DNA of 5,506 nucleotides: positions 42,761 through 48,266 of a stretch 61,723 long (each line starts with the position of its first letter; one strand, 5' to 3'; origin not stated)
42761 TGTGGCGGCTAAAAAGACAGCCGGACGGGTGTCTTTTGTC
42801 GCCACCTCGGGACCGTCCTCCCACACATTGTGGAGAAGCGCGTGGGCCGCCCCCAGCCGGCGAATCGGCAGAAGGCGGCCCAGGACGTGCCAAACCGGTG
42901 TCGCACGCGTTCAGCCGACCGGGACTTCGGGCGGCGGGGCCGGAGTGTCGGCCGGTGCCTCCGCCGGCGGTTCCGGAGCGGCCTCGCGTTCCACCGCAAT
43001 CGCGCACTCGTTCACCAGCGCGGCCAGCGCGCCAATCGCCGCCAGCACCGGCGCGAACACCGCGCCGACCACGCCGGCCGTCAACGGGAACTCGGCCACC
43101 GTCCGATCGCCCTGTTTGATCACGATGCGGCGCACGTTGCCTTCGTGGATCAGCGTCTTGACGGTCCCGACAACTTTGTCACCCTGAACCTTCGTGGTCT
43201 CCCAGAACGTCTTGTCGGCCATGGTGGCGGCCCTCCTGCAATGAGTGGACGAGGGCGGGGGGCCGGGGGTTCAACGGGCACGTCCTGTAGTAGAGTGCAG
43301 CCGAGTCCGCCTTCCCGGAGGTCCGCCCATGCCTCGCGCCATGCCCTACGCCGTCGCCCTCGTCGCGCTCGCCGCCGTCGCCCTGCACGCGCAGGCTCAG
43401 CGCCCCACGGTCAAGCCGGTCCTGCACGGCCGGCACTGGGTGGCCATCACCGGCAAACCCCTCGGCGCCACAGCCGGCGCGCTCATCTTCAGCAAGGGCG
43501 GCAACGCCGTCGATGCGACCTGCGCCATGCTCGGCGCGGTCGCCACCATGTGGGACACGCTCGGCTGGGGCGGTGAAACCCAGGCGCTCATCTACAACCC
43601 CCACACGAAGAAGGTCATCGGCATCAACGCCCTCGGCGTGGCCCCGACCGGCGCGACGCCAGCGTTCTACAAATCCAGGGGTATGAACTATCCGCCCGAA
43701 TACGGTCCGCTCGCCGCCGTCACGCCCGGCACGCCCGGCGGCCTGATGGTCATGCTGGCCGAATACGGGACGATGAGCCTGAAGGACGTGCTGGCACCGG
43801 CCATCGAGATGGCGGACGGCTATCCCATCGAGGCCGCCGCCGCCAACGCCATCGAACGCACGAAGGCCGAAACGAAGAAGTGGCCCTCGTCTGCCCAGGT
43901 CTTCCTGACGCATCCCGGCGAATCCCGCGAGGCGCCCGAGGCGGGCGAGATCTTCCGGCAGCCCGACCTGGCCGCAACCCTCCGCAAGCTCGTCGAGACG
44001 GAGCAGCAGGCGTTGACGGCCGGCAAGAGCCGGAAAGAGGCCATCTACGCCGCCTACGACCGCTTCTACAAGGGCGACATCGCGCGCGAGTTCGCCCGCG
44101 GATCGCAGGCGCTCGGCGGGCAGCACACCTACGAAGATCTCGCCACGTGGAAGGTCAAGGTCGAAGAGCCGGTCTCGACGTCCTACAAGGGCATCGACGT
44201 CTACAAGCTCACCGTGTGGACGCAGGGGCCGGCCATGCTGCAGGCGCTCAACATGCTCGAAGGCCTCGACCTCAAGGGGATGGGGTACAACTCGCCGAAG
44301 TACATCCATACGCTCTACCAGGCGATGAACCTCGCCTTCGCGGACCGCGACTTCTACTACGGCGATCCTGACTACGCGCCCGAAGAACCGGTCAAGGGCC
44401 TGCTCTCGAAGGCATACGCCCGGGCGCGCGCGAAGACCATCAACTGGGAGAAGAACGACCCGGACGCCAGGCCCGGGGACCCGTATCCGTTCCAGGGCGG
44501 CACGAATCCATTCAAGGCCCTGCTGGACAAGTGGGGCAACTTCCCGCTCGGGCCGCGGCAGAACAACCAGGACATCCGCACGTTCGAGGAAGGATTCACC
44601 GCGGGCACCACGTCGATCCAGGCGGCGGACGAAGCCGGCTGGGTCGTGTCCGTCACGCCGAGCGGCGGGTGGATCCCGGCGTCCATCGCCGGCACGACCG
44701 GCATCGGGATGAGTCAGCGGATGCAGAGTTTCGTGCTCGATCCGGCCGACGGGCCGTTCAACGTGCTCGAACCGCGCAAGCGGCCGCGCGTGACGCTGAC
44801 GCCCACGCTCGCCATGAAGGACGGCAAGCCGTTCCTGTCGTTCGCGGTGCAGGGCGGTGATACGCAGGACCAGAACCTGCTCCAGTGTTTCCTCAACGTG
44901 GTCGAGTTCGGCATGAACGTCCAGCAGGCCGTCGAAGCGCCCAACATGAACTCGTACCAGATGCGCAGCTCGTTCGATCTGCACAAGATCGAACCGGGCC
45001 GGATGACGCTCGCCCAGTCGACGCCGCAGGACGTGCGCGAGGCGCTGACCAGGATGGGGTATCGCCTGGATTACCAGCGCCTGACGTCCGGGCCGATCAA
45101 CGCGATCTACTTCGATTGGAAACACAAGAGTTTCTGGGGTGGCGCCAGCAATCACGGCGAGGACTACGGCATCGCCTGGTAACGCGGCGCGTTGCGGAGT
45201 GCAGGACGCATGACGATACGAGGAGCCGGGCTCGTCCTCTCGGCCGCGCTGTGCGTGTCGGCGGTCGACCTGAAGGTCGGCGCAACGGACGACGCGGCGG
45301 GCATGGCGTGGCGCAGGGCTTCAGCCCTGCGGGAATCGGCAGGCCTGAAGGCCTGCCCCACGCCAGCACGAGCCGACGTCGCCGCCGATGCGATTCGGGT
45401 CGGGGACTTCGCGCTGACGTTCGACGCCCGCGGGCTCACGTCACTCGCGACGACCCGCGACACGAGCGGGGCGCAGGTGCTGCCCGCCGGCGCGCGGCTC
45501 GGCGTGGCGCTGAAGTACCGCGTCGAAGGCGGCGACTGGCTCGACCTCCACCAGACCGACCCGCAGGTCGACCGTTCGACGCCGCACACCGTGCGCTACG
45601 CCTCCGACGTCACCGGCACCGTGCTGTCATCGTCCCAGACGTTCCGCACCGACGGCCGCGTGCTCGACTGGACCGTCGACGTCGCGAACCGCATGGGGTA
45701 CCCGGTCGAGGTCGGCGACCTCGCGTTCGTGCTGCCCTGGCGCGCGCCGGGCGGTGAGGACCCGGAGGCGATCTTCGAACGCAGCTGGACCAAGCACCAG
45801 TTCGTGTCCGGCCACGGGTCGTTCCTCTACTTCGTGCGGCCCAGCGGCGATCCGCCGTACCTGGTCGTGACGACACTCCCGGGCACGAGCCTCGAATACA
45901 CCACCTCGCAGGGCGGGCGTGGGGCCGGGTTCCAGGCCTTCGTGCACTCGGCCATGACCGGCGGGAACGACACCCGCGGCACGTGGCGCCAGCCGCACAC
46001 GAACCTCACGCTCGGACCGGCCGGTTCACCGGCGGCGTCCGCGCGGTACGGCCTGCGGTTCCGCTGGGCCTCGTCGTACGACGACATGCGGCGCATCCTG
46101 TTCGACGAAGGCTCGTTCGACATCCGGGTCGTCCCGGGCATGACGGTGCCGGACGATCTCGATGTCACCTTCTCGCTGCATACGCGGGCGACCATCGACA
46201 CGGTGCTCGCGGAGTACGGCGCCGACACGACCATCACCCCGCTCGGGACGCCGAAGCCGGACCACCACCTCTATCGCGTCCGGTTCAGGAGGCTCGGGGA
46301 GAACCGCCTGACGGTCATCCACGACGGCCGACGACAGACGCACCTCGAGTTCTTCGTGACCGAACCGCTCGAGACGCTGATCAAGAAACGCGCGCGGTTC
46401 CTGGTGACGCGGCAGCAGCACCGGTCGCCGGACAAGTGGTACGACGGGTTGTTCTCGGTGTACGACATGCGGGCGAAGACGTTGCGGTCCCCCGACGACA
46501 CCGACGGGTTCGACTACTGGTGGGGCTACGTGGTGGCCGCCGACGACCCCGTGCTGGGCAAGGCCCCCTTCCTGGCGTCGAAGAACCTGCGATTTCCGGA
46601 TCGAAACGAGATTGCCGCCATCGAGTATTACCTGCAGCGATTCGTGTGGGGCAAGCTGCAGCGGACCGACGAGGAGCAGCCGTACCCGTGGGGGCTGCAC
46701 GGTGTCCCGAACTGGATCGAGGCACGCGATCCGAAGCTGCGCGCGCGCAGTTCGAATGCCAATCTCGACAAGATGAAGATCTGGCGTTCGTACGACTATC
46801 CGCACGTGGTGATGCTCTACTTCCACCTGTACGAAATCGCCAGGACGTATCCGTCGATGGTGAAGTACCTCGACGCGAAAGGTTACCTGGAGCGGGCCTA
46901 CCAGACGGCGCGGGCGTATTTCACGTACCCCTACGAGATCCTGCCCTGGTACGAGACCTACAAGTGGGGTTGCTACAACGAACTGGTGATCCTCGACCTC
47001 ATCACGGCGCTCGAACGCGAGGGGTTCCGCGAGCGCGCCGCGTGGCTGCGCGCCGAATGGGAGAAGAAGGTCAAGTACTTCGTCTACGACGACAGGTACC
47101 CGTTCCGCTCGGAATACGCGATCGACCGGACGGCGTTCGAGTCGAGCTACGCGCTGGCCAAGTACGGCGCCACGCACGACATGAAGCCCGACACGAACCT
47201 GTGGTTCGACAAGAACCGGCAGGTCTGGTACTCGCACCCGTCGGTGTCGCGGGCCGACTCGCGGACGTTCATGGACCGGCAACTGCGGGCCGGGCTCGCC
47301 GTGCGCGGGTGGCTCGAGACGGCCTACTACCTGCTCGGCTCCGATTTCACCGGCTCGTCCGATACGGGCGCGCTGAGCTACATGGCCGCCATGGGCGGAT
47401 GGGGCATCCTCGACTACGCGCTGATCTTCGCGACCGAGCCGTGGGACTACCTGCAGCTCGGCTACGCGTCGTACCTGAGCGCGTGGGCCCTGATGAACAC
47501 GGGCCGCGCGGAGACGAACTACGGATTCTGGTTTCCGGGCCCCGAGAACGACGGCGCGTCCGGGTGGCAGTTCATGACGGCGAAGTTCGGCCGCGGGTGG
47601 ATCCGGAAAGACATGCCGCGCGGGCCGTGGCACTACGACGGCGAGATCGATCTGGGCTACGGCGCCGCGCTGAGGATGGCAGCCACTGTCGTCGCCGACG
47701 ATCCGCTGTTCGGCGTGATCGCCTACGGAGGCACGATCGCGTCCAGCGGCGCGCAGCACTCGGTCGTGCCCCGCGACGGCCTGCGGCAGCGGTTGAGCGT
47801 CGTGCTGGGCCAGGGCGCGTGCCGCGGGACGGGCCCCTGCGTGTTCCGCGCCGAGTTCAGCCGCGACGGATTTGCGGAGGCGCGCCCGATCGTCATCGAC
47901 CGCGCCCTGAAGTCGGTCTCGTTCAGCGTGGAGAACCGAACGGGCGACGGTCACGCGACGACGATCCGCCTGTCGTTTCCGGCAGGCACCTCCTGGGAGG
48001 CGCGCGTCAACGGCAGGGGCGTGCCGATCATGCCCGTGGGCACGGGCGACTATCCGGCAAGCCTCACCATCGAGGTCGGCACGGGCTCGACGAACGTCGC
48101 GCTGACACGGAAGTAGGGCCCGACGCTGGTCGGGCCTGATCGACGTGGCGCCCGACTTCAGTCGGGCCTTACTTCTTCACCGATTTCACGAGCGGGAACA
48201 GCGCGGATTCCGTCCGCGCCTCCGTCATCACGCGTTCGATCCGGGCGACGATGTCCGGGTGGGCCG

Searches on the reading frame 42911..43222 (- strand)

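Call 53: search_protein_families(library=pfam, proteins=[window:42911-43222:-], max_evalue=0.01)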
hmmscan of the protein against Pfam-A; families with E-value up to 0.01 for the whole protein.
window:42911-43222:- (103 aa): 1 family
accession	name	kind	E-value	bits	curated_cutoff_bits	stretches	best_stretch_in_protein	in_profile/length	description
PF14242.11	DUF4342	-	4.2e-26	91.3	25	1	4-79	2-81/81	Domain of unknown function (DUF4342)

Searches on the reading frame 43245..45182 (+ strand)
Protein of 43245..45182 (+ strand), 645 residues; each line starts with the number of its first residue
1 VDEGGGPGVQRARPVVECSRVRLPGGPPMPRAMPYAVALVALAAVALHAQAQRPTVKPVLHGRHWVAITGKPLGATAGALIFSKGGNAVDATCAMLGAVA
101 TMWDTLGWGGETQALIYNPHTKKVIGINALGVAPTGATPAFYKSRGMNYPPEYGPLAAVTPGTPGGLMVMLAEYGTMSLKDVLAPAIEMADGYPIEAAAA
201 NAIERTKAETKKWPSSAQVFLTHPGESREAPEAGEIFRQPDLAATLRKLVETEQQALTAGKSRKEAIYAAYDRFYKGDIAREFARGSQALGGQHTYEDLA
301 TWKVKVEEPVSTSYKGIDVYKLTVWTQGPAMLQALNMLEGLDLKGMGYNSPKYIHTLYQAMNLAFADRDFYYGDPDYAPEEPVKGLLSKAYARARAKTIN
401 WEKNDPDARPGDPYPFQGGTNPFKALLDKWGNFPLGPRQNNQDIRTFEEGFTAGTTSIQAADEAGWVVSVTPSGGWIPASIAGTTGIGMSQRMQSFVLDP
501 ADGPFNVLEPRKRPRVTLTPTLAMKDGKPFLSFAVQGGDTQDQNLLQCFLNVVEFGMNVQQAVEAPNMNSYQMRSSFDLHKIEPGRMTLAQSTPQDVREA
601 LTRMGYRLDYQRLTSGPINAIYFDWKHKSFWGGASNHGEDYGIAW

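Call 15: search_protein_families(library=pfam, proteins=[window:43245-45182:+], max_evalue=0.00001)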
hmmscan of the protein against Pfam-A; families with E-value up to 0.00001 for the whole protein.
window:43245-45182:+ (645 aa): 1 family
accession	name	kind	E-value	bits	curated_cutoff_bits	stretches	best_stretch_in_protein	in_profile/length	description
PF01019.26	G_glu_transpept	-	1.3e-104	351.3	27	1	81-635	3-506/512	Gamma-glutamyltranspeptidase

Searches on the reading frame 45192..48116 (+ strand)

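Call 15: search_protein_families(library=pfam, proteins=[window:45192-48116:+], max_evalue=0.00001)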
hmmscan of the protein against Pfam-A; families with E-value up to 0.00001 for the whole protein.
window:45192-48116:+ (974 aa): 1 family
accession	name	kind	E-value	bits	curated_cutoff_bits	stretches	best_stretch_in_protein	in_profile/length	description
PF18951.5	DUF5695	-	2.8e-43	148.5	25.2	1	241-662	199-614/857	Family of unknown function (DUF5695)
